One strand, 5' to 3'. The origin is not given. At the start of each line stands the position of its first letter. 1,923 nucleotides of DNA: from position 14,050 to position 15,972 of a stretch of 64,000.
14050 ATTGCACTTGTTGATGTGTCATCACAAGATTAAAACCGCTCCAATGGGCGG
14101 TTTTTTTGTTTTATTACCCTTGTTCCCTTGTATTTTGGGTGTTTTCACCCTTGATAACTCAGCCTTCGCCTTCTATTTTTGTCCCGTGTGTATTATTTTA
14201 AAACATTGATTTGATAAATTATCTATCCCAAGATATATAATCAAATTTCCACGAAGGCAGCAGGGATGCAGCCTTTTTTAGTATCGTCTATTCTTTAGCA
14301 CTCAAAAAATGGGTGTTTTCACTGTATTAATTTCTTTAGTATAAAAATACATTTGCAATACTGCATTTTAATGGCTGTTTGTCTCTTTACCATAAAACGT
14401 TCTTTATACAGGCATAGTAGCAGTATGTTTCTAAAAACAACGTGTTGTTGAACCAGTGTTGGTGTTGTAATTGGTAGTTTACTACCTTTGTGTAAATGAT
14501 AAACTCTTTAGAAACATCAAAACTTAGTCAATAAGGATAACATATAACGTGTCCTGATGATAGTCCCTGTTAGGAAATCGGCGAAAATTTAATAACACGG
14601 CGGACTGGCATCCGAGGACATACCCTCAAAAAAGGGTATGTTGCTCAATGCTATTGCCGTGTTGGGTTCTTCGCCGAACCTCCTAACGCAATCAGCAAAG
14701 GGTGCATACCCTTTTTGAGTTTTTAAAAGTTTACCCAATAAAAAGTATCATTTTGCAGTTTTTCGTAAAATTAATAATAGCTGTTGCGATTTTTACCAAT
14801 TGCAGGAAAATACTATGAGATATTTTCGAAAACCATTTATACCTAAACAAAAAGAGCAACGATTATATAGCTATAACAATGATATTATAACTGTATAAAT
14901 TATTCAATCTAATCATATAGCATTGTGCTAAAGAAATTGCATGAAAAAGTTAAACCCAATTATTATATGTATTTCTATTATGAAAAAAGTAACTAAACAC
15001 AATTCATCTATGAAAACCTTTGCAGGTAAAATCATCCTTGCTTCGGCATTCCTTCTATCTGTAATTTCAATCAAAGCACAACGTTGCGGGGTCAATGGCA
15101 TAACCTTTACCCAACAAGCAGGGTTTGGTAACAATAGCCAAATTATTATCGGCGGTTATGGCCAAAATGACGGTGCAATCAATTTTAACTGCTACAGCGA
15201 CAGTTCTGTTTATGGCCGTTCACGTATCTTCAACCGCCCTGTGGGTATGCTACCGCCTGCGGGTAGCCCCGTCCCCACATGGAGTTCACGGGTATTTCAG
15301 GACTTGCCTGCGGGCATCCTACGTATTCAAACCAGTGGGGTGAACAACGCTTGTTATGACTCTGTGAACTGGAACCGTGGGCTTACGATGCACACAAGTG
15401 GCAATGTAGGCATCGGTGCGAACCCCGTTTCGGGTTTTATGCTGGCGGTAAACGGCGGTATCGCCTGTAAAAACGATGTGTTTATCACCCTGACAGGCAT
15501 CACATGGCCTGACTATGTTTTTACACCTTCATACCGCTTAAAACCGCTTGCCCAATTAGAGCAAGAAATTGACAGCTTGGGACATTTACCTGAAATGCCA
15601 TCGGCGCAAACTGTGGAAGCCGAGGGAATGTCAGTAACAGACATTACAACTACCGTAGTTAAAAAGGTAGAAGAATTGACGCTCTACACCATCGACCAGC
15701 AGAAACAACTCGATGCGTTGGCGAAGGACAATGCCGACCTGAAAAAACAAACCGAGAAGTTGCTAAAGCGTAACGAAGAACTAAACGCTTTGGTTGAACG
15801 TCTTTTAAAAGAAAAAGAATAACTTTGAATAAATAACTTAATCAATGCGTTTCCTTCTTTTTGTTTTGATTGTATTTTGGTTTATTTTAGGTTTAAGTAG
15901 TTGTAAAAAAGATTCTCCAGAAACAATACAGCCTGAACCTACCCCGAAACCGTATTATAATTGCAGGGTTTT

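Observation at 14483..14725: Rod-like 120-nt structured RNA whose apical helix competes with a downstream terminator (riboswitch/attenuator-like logic) upstream of cassette A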

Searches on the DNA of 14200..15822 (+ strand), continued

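Call 92: search_with_rna_model(model_id=R1, sources=[L133, L091, L128, L093, L131], max_evalue=1, filters=off)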
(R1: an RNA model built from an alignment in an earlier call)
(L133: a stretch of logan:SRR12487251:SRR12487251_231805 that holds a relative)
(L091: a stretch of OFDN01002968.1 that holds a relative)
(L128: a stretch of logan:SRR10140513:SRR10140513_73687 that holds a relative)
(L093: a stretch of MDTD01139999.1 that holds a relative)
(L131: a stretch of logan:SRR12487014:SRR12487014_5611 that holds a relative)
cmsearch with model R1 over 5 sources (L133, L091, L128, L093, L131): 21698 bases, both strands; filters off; matches with E-value up to 1: 1.
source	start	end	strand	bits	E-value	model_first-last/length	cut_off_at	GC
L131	739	757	+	9.1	0.98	76-94/182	no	0.42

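Call 93: search_with_rna_model(model_id=R1, sources=[L005, L006, L007, L008, L009, L010, L011, L012, L013, L014, L015, L016, L017, L018, L019, L020, L021, L022, L023, L024, L025, L026, L027, L028, L029, L030, L031, L032, L033, L034, L035, L036, L037, L038, L039, L040, L041, L042, L043, L044, L045, L046, L047, L048, L049, L050, L051, L052, L053, L054, L055, L056, L057, L058, L059, L060, L061, L062, L063, L064, L065, L066, L067, L068, L069, L070, L071, L072, L073, L074, L075, L076, L077, L078, L079, L080, L081, L082, L083, L084], max_evalue=1)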
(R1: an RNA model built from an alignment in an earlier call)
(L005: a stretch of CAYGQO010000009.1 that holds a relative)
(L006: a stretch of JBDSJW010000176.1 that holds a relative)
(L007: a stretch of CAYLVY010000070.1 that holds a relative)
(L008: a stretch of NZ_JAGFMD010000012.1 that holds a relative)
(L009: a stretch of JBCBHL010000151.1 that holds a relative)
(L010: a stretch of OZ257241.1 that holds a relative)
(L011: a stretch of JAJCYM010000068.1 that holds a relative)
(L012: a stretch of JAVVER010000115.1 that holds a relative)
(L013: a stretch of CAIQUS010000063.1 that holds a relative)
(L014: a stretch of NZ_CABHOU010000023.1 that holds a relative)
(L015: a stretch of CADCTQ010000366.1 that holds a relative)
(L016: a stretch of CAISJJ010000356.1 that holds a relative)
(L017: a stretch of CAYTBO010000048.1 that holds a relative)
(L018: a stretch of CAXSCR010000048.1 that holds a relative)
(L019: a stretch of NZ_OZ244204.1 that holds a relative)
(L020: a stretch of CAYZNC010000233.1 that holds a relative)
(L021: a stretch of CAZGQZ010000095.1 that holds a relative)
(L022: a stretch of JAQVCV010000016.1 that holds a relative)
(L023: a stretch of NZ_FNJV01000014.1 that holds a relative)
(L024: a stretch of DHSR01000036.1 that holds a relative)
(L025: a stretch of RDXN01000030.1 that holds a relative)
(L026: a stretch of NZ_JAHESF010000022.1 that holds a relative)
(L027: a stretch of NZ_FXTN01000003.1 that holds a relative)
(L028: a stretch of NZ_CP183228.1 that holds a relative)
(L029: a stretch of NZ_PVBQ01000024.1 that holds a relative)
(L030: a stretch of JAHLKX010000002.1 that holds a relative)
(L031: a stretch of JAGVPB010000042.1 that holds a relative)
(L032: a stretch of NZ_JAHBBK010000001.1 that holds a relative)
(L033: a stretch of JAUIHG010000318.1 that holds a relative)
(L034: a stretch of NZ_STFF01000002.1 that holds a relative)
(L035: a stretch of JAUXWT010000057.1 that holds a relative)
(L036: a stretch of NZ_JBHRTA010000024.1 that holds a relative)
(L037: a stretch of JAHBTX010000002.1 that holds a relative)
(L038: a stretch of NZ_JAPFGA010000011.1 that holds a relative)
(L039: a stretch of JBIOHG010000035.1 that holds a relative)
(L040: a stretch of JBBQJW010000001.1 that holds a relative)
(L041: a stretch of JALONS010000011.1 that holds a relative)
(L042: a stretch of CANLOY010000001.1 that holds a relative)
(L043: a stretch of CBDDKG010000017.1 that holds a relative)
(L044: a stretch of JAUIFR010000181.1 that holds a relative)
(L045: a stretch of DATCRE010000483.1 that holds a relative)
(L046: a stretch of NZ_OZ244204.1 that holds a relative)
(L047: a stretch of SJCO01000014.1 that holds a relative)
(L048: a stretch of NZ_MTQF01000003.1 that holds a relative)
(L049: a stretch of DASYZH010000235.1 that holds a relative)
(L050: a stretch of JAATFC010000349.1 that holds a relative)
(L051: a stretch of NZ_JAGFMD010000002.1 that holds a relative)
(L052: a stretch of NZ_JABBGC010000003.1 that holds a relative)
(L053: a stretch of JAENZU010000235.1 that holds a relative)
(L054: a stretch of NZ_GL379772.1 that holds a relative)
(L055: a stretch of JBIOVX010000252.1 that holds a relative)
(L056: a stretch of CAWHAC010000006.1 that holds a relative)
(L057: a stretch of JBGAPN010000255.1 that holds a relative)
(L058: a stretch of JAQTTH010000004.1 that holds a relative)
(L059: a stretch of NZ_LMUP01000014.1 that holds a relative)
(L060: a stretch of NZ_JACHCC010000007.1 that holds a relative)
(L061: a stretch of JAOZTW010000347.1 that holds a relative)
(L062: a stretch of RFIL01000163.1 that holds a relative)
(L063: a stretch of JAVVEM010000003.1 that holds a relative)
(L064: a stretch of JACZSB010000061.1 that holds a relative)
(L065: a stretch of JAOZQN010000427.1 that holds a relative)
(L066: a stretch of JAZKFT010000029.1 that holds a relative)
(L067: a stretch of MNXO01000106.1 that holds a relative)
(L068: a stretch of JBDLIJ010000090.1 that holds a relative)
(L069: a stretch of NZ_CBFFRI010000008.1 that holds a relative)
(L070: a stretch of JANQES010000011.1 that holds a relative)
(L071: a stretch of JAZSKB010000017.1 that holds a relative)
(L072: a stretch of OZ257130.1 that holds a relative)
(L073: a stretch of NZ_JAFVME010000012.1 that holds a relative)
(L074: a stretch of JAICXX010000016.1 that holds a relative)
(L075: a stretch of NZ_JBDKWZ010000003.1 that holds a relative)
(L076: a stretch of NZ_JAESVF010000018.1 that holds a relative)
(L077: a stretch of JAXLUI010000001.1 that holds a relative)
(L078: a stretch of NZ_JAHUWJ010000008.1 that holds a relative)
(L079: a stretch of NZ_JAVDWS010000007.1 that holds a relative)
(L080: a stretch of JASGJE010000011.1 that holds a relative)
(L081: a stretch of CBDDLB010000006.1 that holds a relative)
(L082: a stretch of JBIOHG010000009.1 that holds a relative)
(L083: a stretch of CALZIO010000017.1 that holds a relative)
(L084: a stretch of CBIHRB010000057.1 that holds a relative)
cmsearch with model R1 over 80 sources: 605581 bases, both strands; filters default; matches with E-value up to 1: 0.
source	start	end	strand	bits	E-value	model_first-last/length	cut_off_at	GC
